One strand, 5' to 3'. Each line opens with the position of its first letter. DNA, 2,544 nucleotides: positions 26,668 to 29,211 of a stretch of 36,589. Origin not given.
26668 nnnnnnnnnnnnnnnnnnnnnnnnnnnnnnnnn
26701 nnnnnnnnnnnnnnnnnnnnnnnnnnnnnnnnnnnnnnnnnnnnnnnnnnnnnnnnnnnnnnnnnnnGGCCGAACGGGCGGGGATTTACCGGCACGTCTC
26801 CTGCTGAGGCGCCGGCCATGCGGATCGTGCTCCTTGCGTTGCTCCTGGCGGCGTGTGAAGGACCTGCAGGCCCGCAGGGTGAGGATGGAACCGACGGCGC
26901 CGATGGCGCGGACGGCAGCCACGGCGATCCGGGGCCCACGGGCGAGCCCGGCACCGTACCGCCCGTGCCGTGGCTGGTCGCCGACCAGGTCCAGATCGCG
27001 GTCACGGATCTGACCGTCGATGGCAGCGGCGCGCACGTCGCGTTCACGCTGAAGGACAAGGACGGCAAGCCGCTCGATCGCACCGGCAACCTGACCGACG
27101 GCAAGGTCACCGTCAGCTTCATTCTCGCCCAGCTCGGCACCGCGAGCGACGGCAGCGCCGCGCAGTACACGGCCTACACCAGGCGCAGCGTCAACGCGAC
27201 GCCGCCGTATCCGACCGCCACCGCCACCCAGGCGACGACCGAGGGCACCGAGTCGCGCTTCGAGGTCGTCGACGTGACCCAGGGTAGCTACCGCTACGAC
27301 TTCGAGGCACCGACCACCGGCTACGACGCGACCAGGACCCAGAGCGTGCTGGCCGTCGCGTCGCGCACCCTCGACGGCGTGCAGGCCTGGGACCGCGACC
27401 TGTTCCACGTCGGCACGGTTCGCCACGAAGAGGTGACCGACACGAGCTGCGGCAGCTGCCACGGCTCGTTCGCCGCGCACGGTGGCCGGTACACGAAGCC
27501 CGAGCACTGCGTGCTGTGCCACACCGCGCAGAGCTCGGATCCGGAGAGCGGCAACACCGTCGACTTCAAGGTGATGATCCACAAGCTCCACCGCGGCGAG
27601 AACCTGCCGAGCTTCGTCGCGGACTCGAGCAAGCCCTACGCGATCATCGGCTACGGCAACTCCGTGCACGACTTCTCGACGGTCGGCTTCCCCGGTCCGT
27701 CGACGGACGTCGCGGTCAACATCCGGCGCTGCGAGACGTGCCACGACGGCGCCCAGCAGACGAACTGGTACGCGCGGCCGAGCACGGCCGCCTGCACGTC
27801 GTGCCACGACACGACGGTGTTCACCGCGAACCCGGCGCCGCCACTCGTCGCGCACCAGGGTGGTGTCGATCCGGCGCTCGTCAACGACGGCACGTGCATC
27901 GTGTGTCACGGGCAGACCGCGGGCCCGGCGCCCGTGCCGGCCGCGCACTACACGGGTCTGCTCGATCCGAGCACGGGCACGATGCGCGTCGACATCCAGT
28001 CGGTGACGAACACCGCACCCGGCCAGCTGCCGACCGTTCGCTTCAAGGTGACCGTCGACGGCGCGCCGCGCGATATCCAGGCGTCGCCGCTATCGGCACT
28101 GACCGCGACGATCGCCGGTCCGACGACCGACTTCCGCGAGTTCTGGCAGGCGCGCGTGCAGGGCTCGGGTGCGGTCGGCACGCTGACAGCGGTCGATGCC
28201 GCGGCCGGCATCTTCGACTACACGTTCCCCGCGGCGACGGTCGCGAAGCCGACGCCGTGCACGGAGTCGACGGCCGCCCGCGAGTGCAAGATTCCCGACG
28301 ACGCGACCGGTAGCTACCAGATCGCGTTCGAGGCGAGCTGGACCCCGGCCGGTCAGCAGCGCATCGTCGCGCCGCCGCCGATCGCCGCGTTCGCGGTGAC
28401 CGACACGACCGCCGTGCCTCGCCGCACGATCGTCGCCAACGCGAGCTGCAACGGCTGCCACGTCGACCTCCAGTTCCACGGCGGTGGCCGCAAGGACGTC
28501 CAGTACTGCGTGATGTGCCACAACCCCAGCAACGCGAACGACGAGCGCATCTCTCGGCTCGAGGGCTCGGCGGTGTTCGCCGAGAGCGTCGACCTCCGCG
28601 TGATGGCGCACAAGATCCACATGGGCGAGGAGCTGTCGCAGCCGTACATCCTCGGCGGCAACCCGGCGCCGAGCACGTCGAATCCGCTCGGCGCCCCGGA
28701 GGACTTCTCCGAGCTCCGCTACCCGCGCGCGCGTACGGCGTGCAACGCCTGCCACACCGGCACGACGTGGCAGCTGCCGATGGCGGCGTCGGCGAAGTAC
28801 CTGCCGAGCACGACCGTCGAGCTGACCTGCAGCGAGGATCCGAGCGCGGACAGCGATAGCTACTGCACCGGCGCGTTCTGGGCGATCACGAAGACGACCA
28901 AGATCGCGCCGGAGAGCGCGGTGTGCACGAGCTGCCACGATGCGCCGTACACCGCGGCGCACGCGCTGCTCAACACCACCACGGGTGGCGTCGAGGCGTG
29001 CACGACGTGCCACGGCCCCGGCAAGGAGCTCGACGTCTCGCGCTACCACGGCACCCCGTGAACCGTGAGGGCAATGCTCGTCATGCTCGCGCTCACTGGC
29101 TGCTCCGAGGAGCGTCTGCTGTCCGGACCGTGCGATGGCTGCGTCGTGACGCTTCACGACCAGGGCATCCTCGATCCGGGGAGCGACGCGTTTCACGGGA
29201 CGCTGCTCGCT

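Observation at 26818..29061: MtrC/OmcA-like decaheme architecture including a domain-III CX8C pair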

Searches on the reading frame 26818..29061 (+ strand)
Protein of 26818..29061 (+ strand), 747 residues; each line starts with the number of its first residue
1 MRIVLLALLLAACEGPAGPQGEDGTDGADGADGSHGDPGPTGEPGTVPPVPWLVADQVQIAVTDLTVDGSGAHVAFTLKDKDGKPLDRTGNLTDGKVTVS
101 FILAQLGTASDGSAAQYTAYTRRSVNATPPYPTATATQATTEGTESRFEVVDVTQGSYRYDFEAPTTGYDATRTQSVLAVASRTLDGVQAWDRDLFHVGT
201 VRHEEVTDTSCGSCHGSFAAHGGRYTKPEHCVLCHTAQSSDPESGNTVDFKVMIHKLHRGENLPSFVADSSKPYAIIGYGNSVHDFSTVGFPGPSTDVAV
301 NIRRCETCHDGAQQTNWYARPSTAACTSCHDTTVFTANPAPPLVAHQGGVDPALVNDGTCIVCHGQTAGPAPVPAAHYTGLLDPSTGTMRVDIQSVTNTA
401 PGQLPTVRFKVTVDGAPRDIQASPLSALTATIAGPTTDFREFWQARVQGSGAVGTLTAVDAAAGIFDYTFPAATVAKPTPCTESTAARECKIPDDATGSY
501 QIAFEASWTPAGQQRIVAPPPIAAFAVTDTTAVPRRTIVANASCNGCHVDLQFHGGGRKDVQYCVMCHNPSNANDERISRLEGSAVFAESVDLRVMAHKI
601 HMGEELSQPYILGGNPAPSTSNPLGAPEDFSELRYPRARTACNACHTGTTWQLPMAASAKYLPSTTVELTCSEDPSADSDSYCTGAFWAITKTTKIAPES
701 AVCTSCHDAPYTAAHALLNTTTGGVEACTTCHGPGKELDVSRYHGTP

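Call 4: search_protein_families(library=pfam, proteins=[window:26818-29061:+], max_evalue=10)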
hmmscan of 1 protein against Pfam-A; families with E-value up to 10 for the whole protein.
window:26818-29061:+ (747 aa): 10 families
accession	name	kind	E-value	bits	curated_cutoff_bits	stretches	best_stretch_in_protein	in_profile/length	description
PF22113.1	Mtrc-MtrF_II-IV_dom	-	1.4e-51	175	30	2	536-745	1-176/176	Outer membrane cytochrome MtrC/MtrF-like, domains II/IV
PF14522.11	Cytochrome_C7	-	1.2e-11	44.7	24.8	5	639-732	13-66/67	Cytochrome c7 and related cytochrome c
PF09699.15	Paired_CXXCH_1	-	2.1e-09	37.4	20.6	3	702-735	8-39/41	Doubled CXXCH motif (Paired_CXXCH_1)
PF14537.11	Cytochrom_c3_2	-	2e-08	35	25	4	304-365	8-65/79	Cytochrome c3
PF01391.23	Collagen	-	0.00012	22.3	27.2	1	15-45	7-37/60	Collagen triple helix repeat (20 copies)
PF22111.2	MtrC-MtrF_N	-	0.0018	18.6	27.7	1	144-176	59-97/126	Decaheme cytochrome c component MtrC/MtrF N-terminal domain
PF05280.16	FlhC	-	0.091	13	27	1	199-237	125-163/173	Flagellar transcriptional activator (FlhC)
PF10651.15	BppU_N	-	0.14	12.3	23.1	1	406-473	32-84/142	BppU N-terminal domain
PF11622.13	DUF3251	-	0.24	11.7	23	1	373-432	48-99/161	Protein of unknown function (DUF3251)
PF09134.16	Invasin_D3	-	0.39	11.7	33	1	58-119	7-65/98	Invasin, domain 3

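Call 5: search_protein_families(library=ncbifam, proteins=[window:26818-29061:+], max_evalue=10)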
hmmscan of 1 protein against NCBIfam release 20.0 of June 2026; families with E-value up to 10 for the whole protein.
window:26818-29061:+ (747 aa): 14 families
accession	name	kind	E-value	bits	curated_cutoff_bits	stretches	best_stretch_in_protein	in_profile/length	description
TIGR03507.1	decahem_SO1788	subfamily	2.4e-111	373.3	209.3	1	69-744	5-672/672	OmcA/MtrC family decaheme c-type cytochrome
TIGR01905.1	paired_CXXCH_1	subfamily_domain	4.2e-07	29.8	25.2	2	300-334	4-40/41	doubled CXXCH domain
NF045713.1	CxxCH_16_HmcA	equivalog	5.4e-06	25.3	400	3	303-367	175-236/541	sulfate respiration complex hexadecaheme cytochrome HmcA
TIGR03508.1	decahem_SO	subfamily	0.00018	21.1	192.2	2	639-733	94-175/258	DmsE family decaheme c-type cytochrome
NF047727.1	4hemeCytCCctA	equivalog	0.00027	21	180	2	539-580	35-76/109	tetraheme c-type cytochrome CctA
NF038329.2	gly_rich_SclB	equivalog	0.00031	19.8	325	1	15-45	171-201/442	LPXTG-anchored collagen-like adhesin Scl2/SclB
TIGR01904.2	GSu_C4xC__C2xCH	domain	0.0044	16.8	27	1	303-339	22-65/73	CxxxxCH/CxxCH domain c-type cytochrome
NF038330.1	adhesin_SclA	exception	0.0051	16.5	400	1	14-47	182-215/405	LPXTG-anchored collagen-like adhesin Scl1/SclA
NF046116.1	adhesin_Lcl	equivalog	0.026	13.1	500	1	15-45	54-84/431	collagen-like adhesin Lcl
NF009365.1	PRK12722.1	equivalog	0.033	14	216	2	203-236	126-159/170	flagellar transcriptional regulator FlhC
NF041781.1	mnquin_red_QrcA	equivalog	0.039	13.6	180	2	303-336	44-77/174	menaquinone reductase multiheme cytochrome c subunit QrcA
NF008659.0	PRK11659.1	equivalog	0.11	12.2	184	2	313-367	36-85/188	cytochrome c nitrite reductase pentaheme subunit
NF038313.3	HisXaaSer_A4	exception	0.14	13.1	55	1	18-39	58-79/93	His-Xaa-Ser repeat protein HxsA4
TIGR03153.1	cytochr_NrfH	equivalog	0.52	10.4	134.2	2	539-579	26-70/138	cytochrome c nitrite reductase small subunit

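Call 6: search_solved_structures(query=window:26818-29058:+, max_evalue=10, show_alignments=3)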
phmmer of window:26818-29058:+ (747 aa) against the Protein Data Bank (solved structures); distinct sequences matched with E-value up to 10: 15.
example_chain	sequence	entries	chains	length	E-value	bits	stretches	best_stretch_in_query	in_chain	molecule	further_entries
4lmh_A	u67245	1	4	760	3.1e-22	81.9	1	29-333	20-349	Extracellular iron oxide respiratory system surface decaheme cytochrome c component OmcA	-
3pmq_A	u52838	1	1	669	5.5e-18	67.9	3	31-258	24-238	Decaheme cytochrome c MtrF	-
3ucp_A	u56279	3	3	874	2.3e-10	42.7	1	208-333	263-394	UndA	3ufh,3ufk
9eov_A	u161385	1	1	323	1.8e-05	26.5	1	123-260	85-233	Extracellular iron oxide respiratory system surface decaheme cytochrome c component MtrC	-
7o7g_A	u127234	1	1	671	0.00057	21.5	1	123-261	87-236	Extracellular iron oxide respiratory system surface decaheme cytochrome c component MtrC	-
7qth_A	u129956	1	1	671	0.00057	21.5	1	123-261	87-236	Extracellular iron oxide respiratory system surface decaheme cytochrome c component MtrC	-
8qbq_A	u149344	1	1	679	0.00058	21.5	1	123-261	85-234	Extracellular iron oxide respiratory system surface decaheme cytochrome c component MtrC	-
8qc9_A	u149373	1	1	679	0.0006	21.5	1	123-260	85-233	Extracellular iron oxide respiratory system surface decaheme cytochrome c component MtrC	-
8qbz_A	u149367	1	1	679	0.017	16.6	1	123-262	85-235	Extracellular iron oxide respiratory system surface decaheme cytochrome c component MtrC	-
6x3m_A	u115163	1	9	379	0.71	11.3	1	14-47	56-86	Hyaluronoglucosaminidase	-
5ctd_A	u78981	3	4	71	1.3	10.4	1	14-49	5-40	Collagen alpha-1(I) chain,Collagen alpha-1(IX) chain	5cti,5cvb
5cva_A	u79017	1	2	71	1.4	10.4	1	15-51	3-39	Collagen alpha-2(I) chain,Collagen alpha-1(IX) chain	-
9c9u_C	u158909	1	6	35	1.4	10.3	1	17-46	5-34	Complement C1q subcomponent subunit C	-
5ctd_B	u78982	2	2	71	1.9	9.9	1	15-49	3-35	Collagen alpha-2(I) chain,Collagen alpha-2(IX) chain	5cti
5cva_B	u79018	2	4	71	2.1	9.8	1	15-49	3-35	Collagen alpha-1(I) chain,Collagen alpha-2(IX) chain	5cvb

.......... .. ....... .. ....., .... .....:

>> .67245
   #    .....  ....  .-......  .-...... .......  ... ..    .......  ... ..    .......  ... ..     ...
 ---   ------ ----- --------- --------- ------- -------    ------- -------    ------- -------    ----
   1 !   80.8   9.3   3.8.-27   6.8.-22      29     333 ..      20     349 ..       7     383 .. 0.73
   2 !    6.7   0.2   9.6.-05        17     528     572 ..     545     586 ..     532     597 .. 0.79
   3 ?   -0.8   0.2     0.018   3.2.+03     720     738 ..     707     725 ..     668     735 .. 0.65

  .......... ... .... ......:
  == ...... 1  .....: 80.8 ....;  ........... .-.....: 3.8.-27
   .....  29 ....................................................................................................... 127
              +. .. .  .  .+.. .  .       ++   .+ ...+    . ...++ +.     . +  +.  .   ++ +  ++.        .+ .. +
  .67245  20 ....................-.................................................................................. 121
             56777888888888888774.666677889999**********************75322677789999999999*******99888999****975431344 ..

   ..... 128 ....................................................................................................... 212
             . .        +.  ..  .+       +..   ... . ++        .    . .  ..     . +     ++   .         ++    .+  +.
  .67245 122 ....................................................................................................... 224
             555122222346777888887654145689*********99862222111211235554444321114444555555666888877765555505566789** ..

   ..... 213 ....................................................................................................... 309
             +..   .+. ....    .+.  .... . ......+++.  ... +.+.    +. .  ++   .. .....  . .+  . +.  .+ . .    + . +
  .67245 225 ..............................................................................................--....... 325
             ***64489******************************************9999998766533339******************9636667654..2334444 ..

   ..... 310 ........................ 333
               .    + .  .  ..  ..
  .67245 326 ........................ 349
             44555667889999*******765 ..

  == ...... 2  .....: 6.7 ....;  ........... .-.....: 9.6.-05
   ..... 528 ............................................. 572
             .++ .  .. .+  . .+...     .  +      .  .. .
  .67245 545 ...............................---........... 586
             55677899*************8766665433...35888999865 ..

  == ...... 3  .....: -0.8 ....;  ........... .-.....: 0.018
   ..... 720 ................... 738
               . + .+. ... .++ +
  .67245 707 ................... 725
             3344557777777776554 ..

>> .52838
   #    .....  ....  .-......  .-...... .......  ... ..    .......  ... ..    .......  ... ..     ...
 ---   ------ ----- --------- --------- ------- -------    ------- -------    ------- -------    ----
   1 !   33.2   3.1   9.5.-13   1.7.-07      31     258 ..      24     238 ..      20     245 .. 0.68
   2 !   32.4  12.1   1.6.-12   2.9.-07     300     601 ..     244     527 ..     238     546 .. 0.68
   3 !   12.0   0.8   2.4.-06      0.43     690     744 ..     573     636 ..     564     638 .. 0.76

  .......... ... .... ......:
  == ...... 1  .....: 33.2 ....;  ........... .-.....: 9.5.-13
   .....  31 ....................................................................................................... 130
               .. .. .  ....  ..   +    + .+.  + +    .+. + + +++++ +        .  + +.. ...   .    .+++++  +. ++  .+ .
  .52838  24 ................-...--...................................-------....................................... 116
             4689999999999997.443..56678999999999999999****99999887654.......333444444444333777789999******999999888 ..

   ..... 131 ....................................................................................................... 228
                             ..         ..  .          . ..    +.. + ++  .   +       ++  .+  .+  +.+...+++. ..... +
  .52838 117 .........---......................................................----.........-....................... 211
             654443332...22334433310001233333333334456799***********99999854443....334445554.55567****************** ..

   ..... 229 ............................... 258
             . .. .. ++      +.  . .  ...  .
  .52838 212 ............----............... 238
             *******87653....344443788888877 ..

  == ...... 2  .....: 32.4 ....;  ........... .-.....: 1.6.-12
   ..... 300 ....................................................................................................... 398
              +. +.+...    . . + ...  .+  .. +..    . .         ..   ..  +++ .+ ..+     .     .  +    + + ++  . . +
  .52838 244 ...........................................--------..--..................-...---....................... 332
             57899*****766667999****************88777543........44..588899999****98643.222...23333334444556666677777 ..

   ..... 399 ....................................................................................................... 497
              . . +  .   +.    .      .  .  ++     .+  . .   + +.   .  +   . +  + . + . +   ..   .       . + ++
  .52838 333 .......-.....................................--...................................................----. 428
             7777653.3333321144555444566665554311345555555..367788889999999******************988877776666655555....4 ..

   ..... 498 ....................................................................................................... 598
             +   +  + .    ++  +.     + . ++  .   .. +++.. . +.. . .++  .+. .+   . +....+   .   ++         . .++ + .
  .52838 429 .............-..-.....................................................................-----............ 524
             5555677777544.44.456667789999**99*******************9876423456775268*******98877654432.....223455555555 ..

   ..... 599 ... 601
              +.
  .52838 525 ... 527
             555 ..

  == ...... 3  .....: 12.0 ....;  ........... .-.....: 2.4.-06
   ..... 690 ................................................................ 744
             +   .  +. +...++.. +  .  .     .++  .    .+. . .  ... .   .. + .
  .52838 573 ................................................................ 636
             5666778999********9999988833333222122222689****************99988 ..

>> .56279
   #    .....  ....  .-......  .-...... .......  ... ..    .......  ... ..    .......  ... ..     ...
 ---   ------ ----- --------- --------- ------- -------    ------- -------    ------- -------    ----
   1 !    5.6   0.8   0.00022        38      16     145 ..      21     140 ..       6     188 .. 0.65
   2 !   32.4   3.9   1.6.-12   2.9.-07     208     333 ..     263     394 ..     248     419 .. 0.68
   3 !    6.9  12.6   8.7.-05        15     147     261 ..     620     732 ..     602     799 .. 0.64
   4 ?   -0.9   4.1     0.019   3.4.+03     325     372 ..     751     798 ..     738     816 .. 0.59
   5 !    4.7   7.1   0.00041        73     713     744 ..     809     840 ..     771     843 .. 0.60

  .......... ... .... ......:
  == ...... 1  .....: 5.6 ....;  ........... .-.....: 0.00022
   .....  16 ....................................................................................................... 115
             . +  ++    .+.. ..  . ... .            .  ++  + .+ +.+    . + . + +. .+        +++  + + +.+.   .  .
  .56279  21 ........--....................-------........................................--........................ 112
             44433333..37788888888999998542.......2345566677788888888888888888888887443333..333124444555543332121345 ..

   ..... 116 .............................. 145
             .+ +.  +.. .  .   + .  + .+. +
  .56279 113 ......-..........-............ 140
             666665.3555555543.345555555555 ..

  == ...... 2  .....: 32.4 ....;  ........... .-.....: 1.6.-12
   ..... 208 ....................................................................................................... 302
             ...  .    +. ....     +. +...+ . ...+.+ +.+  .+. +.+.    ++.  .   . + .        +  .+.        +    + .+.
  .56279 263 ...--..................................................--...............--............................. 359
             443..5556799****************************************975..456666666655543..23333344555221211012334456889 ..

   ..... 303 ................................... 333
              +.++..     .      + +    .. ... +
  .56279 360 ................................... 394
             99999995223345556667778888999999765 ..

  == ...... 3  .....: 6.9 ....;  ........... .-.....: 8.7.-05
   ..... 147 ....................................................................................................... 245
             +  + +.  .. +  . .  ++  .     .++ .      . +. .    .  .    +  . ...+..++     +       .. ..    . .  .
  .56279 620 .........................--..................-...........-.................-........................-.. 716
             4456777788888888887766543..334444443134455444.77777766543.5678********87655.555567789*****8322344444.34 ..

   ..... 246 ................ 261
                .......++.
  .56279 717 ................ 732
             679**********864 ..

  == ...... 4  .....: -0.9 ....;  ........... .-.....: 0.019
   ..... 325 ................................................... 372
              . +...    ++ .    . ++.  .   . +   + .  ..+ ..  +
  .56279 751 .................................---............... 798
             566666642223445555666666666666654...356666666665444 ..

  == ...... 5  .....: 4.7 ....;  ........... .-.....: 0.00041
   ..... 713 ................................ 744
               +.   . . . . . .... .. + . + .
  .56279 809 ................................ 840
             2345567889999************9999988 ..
